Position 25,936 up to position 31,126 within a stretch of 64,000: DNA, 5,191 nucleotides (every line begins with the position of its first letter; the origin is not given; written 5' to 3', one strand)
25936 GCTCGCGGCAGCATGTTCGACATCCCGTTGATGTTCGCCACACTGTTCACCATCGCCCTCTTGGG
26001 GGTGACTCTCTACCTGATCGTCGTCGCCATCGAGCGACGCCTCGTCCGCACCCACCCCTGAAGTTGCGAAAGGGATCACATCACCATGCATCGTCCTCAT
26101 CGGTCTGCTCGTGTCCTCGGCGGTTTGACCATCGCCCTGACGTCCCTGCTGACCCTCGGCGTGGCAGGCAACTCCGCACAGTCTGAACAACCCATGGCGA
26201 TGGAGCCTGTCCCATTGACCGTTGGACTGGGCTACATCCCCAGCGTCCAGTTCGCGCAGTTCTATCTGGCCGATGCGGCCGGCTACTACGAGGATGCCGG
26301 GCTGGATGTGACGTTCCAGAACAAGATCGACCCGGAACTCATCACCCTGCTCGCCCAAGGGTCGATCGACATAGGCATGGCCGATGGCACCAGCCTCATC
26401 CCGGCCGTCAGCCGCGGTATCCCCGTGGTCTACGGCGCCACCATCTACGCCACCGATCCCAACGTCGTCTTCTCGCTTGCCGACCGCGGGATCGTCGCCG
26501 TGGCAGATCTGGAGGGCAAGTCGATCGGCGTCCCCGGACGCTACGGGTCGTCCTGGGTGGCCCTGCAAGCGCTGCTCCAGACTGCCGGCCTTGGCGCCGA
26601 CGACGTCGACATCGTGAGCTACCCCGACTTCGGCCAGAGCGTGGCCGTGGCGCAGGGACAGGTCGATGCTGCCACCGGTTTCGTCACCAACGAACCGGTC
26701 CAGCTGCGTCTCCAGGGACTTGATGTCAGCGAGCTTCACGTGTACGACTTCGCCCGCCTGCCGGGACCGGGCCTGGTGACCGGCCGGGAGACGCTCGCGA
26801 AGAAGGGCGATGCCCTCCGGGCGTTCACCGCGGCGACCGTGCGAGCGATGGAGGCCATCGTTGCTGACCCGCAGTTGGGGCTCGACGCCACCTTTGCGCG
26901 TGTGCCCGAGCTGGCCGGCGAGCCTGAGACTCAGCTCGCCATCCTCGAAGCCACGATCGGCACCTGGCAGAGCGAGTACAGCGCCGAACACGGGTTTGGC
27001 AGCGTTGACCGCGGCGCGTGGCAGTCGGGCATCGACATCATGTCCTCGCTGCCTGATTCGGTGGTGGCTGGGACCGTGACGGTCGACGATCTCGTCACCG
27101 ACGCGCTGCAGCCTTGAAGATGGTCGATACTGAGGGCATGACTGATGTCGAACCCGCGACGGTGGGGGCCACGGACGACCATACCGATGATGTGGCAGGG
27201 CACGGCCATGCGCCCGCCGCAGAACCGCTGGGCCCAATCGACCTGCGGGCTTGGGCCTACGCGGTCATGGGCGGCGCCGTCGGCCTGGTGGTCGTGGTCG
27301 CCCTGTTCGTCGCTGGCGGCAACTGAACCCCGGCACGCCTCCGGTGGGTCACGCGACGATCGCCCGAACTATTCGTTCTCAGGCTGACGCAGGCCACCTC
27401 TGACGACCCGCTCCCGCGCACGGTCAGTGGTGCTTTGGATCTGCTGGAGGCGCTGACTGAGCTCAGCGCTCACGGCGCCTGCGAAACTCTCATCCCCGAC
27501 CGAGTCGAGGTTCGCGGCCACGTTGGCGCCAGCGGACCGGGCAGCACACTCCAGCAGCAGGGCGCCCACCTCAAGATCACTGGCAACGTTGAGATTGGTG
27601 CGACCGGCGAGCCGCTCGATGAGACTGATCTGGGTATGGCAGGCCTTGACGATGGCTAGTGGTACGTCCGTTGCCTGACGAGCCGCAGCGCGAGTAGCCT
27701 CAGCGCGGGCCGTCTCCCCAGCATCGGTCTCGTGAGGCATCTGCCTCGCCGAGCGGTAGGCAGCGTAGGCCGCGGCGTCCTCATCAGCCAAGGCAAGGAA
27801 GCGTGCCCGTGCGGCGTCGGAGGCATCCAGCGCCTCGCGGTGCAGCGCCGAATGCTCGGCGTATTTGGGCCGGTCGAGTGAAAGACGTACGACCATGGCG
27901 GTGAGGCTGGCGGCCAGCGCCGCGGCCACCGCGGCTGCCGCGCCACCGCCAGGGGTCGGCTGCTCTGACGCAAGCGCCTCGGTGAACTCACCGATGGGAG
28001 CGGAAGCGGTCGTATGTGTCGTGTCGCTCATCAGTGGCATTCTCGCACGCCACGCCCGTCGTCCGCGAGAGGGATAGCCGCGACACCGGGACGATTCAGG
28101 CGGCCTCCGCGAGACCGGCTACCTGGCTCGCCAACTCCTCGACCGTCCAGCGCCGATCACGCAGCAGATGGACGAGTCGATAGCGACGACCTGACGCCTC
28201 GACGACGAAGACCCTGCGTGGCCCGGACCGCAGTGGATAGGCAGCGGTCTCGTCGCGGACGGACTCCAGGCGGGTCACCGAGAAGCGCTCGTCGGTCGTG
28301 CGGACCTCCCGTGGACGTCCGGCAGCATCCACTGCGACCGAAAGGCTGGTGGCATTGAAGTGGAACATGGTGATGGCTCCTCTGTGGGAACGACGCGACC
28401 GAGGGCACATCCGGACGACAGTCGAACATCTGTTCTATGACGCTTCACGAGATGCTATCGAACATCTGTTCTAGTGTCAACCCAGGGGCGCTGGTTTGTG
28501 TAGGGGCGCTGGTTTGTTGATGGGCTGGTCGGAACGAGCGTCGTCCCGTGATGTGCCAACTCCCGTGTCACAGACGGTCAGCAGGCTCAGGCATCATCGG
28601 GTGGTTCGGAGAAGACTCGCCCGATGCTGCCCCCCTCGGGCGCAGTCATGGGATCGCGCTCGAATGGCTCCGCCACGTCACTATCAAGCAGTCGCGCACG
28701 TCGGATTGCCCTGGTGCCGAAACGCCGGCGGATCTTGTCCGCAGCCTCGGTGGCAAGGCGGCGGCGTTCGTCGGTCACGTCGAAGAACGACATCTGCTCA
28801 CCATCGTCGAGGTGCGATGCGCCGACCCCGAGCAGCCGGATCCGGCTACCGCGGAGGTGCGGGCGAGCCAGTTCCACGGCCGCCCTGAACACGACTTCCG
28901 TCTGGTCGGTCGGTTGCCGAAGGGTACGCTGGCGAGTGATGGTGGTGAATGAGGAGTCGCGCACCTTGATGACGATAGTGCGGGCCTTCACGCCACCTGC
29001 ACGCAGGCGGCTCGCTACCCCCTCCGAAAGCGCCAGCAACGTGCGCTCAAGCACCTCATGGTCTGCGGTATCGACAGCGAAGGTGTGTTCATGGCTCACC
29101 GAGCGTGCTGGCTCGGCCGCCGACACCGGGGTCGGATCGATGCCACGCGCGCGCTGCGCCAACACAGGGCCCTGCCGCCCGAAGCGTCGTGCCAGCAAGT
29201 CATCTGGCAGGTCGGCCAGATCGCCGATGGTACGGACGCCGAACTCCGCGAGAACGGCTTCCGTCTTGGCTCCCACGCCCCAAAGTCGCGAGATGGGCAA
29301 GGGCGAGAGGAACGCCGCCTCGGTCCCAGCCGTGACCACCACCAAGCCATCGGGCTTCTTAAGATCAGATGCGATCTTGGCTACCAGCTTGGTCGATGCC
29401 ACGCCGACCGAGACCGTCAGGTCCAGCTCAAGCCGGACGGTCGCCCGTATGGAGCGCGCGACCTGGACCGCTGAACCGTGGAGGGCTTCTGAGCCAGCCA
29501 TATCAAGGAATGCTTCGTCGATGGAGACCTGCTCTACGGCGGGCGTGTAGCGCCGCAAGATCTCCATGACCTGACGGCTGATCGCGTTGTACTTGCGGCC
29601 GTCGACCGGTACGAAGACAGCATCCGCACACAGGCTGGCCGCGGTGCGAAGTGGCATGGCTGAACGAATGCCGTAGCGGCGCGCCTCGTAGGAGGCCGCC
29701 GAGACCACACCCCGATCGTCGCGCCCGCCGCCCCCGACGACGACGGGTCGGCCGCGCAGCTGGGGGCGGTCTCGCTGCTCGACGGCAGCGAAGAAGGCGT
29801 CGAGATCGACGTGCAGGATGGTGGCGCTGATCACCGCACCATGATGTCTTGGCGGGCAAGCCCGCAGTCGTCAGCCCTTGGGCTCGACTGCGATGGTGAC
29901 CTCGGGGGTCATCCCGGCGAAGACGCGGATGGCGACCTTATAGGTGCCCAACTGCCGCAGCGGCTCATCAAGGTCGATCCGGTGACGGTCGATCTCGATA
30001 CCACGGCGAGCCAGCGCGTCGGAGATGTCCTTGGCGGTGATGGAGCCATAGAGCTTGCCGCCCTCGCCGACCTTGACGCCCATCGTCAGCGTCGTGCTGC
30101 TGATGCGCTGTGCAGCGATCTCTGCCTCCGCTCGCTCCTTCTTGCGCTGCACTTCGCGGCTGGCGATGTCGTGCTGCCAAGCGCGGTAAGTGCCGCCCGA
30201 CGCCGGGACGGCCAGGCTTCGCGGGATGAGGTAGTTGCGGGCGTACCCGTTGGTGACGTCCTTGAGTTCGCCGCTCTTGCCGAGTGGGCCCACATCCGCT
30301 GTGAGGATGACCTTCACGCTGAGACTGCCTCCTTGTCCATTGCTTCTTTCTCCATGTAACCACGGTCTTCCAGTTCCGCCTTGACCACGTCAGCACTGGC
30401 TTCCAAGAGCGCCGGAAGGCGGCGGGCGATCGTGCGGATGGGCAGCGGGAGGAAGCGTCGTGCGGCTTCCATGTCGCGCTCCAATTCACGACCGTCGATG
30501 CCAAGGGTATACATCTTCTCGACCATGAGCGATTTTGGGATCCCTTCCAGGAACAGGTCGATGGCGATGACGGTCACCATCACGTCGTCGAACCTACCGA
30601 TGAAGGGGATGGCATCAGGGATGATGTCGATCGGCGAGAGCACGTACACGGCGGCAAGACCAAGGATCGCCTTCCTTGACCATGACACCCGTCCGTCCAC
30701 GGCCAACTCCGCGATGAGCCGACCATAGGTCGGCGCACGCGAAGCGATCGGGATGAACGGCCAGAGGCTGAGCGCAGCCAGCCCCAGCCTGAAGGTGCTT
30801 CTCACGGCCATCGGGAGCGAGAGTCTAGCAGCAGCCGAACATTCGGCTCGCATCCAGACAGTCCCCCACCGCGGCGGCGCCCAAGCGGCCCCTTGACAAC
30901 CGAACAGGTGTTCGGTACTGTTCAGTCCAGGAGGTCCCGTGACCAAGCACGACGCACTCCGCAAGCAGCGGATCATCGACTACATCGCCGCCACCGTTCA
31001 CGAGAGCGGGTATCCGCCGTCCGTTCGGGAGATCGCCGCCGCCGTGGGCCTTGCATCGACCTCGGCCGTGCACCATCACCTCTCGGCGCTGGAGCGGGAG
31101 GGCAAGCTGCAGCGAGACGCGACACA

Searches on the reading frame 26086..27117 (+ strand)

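Call 13: search_protein_families(library=pfam, proteins=[window:26086-27117:+], max_evalue=0.001)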
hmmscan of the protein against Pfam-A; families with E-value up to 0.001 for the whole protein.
window:26086-27117:+ (343 aa): 2 families
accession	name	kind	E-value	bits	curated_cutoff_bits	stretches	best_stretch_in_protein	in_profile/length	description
PF09084.16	NMT1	-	1.2e-43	149.9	20.5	1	55-263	3-214/216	NMT1/THI5 like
PF13379.11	NMT1_2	-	1.1e-08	35.6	24.7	1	45-258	7-238/252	NMT1-like family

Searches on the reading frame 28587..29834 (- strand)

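Call 13: search_protein_families(library=pfam, proteins=[window:28587-29834:-], max_evalue=0.001)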
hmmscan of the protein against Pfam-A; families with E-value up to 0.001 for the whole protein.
window:28587-29834:- (415 aa): 4 families
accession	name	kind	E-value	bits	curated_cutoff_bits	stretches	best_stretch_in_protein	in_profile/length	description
PF00817.25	IMS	-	1.3e-52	178.1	23.2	1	9-157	1-148/148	impB/mucB/samB family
PF11799.13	IMS_C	-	1.2e-28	100.1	20.7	1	244-348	2-107/109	impB/mucB/samB family C-terminal domain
PF11798.14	IMS_HHH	-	9.5e-08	32.3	24.4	1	172-200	4-32/32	IMS family HHH motif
PF21999.2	IMS_HHH_1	-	2.3e-05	25.2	27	1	184-233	3-53/53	DNA polymerase-iota, thumb domain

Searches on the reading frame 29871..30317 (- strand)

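Call 13: search_protein_families(library=pfam, proteins=[window:29871-30317:-], max_evalue=0.001)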
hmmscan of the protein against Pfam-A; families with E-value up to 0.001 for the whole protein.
window:29871-30317:- (148 aa): 2 families
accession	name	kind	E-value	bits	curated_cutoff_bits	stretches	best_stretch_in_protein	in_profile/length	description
PF03948.19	Ribosomal_L9_C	-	4e-24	85.3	23.2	1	63-145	1-85/86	Ribosomal protein L9, C-terminal domain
PF01281.25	Ribosomal_L9_N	-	4.3e-18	65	20.7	1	1-41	1-41/47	Ribosomal protein L9, N-terminal domain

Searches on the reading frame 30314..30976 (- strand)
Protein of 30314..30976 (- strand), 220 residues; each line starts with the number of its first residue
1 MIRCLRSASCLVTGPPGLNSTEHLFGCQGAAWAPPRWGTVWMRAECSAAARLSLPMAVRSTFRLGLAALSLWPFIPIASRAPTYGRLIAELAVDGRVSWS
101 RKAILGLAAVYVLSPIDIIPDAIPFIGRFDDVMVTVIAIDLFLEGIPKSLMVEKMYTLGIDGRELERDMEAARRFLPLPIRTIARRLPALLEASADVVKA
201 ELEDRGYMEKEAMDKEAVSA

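Call 13: search_protein_families(library=pfam, proteins=[window:30314-30976:-], max_evalue=0.001)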
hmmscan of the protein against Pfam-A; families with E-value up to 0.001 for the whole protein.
window:30314-30976:- (220 aa): 1 family
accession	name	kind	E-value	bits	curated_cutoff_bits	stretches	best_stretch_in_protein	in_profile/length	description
PF06803.17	DUF1232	-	1.4e-11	44.3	23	1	102-135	2-35/37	Protein of unknown function (DUF1232)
